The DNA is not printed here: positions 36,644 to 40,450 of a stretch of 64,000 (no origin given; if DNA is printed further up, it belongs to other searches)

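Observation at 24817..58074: Complete Bacteroidota-type extracellular contractile injection system (eCIS) locus, about 33 kb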

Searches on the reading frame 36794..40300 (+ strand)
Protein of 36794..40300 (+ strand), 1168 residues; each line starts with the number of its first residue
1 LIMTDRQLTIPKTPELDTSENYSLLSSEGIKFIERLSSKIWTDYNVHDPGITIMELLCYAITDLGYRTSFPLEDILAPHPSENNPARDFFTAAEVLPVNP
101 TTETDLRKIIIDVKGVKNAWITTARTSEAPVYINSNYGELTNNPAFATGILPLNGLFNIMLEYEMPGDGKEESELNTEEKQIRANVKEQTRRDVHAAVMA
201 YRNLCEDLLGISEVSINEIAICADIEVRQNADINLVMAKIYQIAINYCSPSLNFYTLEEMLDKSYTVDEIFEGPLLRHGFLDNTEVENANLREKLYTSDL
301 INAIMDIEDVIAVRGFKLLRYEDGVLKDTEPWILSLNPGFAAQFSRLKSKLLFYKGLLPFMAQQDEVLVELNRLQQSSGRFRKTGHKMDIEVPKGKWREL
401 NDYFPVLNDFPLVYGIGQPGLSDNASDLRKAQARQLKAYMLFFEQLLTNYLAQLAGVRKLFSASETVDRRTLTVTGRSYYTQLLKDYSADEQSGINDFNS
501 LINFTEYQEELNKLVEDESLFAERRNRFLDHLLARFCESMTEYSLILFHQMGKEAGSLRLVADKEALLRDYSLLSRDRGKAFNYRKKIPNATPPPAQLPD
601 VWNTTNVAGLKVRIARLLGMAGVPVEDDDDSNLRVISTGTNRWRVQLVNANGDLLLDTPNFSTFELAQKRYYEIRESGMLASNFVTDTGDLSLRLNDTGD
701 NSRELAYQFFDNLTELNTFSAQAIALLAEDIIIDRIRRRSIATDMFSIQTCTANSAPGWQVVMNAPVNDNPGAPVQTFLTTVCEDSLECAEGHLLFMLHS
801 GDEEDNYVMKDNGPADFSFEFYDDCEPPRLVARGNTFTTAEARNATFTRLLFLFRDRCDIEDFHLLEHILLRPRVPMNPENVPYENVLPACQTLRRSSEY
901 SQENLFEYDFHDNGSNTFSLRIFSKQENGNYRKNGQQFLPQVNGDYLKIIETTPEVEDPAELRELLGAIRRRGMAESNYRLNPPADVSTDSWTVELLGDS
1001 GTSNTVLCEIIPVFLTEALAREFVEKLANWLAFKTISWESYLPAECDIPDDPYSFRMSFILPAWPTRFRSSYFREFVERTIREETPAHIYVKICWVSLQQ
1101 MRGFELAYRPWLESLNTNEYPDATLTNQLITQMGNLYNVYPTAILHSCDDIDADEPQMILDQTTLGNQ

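Call 4: search_protein_families(library=pfam, proteins=[window:36794-40300:+], max_evalue=0.01)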
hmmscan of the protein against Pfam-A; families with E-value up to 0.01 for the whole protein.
window:36794-40300:+ (1168 aa): 0 families

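Call 14: search_solved_structures(query=window:36794-40300:+, max_evalue=0.01)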
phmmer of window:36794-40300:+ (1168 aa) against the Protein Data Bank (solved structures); distinct sequences matched with E-value up to 0.01: 7.
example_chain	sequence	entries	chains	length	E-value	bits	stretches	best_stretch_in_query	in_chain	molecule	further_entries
7b5h_AD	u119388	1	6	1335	1.3e-145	489.8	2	13-624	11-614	All3315 protein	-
7aeb_A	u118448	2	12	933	1.6e-114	386.8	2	5-674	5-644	baseplate protein (Algo12)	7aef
9wsz_A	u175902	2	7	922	7e-113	381.4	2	22-674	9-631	Baseplate protein Alg12 | The baseplate protein Alg12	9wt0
9rce_B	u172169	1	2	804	3.6e-32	114.1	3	8-106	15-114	SalCis12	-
6j0n_P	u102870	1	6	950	2.5e-28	101.4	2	24-114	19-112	Pvc12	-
9qgl_a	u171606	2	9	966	3.5e-24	87.7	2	25-114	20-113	Baseplate protein J-like domain-containing protein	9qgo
6rao_J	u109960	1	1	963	3.5e-18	67.8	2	31-115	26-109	Afp12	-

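Call 62: search_protein_families(library=ncbifam, proteins=[window:36794-40300:+], max_evalue=0.01)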
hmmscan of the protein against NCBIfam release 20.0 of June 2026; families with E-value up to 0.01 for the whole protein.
window:36794-40300:+ (1168 aa): 1 family
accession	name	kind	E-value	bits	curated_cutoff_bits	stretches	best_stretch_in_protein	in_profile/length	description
TIGR02243.1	TIGR02243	equivalog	0.00049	18.7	155.8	1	22-60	7-44/659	putative baseplate assembly protein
